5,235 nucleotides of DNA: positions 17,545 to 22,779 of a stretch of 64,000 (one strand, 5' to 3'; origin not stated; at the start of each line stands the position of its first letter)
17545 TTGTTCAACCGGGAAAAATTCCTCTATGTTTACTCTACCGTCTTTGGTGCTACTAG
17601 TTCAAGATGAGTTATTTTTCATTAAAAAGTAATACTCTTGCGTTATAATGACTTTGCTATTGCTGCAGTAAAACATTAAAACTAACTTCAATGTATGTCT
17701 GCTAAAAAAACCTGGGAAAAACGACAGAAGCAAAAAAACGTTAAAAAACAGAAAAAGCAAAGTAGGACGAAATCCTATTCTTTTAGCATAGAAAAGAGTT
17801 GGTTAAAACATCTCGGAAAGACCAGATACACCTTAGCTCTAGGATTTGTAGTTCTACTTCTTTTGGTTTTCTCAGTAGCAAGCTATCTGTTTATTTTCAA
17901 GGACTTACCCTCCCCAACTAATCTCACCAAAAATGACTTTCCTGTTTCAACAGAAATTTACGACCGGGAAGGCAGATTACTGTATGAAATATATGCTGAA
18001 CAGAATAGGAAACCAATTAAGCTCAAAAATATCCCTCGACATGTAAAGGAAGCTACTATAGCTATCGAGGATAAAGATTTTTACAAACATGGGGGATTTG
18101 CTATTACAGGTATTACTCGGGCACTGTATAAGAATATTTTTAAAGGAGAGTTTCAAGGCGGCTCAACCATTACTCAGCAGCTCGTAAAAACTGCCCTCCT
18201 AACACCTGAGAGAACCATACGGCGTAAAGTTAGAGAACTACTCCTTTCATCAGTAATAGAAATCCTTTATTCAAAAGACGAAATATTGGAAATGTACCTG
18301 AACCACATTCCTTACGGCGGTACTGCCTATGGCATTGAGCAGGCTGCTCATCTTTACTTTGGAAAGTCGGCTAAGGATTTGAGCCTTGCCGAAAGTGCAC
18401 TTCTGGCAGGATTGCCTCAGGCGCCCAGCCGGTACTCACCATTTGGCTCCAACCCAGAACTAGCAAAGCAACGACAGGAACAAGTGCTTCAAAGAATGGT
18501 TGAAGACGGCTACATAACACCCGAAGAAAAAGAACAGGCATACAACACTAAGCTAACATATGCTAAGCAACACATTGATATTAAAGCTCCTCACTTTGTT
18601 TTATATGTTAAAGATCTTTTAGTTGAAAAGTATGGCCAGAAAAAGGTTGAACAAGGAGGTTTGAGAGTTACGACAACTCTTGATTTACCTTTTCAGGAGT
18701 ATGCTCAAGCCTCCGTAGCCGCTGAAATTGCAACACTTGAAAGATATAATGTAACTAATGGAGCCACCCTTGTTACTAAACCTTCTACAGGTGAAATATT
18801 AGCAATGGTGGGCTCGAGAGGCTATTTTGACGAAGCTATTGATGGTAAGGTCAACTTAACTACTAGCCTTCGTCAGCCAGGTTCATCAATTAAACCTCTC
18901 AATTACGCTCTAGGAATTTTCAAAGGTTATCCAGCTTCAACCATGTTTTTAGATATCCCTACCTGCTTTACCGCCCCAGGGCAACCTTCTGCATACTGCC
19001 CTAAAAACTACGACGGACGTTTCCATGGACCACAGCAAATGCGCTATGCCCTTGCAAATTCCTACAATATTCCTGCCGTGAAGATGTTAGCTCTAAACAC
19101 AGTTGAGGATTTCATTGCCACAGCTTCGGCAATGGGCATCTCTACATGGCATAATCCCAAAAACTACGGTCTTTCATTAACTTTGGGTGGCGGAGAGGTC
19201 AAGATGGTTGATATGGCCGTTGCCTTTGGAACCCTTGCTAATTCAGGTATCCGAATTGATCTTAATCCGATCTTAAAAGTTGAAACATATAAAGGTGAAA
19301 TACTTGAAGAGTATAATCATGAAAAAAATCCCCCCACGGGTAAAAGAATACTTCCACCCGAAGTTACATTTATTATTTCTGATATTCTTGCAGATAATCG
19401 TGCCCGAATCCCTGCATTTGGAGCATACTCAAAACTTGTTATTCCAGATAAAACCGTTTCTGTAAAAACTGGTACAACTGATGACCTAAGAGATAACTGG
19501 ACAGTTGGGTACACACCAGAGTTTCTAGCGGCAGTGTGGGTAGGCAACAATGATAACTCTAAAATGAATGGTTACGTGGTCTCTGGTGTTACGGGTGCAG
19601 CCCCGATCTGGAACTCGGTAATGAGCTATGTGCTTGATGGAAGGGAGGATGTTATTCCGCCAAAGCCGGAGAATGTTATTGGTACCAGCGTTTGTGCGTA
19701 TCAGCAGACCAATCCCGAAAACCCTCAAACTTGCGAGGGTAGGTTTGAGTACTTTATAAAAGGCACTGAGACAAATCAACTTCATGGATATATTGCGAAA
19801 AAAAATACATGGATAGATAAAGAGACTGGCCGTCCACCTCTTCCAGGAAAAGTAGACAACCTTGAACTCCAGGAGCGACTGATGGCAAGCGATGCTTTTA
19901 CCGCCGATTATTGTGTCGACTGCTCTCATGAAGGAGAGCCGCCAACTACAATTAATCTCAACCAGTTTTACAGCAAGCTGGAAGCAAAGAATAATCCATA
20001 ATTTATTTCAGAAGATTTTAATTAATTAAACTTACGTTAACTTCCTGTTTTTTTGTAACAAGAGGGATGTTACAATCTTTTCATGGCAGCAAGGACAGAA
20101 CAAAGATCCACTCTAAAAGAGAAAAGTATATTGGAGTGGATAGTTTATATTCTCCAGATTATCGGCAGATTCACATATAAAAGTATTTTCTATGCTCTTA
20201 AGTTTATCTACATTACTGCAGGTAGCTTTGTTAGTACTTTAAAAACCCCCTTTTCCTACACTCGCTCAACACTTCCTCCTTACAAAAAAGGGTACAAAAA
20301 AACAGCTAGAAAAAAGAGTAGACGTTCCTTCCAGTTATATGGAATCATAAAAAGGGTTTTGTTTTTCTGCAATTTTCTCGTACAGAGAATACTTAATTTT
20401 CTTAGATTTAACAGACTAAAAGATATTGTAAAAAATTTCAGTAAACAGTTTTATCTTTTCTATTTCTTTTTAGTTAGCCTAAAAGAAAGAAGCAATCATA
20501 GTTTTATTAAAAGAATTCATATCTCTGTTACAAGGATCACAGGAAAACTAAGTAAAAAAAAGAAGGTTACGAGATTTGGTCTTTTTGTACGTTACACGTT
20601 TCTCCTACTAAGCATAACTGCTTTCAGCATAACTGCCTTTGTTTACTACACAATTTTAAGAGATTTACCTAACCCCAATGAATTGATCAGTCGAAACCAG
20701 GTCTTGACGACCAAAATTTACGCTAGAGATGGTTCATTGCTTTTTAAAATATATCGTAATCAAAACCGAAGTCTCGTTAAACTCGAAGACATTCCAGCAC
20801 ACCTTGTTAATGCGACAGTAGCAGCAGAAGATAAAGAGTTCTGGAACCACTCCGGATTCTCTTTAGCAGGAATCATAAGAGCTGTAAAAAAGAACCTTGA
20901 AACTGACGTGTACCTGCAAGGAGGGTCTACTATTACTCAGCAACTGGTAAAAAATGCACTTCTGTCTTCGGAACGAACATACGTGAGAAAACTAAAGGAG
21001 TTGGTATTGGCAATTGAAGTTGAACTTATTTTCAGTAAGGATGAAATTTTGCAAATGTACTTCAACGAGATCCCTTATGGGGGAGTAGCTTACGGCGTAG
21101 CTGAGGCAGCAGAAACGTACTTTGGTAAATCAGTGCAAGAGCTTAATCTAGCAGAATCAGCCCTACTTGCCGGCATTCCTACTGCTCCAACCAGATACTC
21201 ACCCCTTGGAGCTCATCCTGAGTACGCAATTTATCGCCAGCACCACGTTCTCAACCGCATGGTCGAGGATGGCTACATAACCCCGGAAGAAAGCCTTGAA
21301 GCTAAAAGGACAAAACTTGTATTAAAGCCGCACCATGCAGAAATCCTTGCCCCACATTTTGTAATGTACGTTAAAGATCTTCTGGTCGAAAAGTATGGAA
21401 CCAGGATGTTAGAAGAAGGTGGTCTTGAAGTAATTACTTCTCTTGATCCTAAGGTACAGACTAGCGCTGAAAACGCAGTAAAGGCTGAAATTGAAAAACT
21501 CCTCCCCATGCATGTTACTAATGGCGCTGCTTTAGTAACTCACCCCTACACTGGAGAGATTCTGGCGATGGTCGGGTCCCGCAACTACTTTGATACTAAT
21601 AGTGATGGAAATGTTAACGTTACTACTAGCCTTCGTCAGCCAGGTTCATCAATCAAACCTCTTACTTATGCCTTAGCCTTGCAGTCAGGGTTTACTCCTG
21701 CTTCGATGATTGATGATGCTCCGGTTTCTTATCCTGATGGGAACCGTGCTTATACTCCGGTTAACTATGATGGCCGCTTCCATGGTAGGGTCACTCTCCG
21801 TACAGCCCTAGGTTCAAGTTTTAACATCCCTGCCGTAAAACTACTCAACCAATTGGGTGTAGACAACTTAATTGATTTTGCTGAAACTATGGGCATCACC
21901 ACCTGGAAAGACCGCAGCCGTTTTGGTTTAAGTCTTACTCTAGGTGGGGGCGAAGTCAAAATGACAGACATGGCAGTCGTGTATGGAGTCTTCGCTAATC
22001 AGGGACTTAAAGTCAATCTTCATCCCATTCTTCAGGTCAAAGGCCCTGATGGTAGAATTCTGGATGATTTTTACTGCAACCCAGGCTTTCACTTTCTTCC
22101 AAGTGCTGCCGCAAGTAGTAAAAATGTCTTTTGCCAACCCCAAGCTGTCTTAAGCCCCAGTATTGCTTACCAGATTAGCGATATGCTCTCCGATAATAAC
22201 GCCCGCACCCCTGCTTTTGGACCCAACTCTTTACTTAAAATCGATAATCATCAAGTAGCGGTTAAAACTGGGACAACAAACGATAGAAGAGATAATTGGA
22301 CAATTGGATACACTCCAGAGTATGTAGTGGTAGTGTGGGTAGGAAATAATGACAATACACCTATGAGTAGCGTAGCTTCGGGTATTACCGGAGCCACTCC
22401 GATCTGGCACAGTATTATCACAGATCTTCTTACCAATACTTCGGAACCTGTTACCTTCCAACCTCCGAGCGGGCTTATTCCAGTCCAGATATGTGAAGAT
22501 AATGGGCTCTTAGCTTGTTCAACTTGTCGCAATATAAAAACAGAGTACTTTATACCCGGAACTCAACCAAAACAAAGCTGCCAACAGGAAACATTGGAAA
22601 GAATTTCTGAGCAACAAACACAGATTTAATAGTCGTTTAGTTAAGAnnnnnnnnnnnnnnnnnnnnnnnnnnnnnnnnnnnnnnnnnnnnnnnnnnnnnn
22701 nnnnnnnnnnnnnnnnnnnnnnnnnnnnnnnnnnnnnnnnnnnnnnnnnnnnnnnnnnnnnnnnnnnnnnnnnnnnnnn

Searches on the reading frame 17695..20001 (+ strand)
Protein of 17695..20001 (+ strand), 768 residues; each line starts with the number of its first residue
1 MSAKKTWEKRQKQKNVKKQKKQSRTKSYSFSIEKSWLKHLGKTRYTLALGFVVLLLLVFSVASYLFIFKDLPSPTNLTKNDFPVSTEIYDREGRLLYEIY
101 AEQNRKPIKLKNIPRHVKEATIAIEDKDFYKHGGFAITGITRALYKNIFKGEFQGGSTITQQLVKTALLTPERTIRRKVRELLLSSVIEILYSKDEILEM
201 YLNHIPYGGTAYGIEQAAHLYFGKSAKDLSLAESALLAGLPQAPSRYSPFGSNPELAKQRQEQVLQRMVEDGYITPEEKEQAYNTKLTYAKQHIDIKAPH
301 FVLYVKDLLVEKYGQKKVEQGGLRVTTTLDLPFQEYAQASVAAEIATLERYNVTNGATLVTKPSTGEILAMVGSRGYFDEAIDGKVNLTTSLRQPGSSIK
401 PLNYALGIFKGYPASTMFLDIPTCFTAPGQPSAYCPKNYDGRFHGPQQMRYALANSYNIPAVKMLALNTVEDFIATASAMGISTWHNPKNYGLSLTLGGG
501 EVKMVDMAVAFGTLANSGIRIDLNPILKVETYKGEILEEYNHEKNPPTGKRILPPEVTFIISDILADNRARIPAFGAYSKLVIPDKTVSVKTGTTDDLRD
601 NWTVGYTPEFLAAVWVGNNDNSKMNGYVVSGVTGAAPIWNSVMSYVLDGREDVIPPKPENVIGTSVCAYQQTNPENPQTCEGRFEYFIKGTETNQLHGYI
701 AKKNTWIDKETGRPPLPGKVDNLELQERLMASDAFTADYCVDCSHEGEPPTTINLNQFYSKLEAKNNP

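Call 78: search_protein_families(library=pfam, proteins=[window:17695-20001:+])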
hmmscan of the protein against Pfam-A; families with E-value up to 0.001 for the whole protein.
window:17695-20001:+ (768 aa): 2 families
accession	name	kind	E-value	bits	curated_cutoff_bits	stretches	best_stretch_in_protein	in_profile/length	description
PF00912.28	Transgly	-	9.3e-64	214.6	27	1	93-268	2-177/178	Transglycosylase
PF00905.27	Transpeptidase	-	7.8e-13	48.7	22.1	1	356-620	1-282/299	Penicillin binding protein transpeptidase domain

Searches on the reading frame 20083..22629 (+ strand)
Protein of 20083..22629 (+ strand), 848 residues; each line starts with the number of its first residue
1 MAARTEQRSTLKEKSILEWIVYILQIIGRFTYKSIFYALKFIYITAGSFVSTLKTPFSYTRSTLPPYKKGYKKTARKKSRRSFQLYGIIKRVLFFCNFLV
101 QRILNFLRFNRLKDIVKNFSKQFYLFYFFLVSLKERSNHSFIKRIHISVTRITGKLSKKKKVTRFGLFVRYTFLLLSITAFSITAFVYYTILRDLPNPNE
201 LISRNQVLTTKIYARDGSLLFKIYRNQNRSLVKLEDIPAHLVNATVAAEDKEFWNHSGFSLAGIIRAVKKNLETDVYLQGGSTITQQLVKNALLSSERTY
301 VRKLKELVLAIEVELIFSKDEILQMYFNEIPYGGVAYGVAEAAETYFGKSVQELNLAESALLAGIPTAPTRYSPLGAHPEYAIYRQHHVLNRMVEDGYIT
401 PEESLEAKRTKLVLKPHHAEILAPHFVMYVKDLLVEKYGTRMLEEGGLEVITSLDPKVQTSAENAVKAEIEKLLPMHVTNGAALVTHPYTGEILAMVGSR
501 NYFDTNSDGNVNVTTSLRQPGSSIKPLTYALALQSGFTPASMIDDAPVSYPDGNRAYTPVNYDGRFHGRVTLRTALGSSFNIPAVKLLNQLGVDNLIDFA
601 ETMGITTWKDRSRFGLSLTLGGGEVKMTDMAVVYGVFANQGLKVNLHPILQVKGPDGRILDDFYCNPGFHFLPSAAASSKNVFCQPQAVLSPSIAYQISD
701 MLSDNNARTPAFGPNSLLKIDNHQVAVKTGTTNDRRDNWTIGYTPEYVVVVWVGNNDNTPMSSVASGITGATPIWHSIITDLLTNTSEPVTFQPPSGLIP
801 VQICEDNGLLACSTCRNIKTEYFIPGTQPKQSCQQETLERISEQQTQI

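Call 78: search_protein_families(library=pfam, proteins=[window:20083-22629:+])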
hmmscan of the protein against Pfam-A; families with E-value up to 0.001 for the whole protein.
window:20083-22629:+ (848 aa): 2 families
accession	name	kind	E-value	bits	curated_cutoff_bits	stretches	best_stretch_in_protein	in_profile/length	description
PF00912.28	Transgly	-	3.7e-62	209.4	27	1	218-393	3-177/178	Transglycosylase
PF00905.27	Transpeptidase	-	1e-23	84.4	22.1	1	481-764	1-283/299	Penicillin binding protein transpeptidase domain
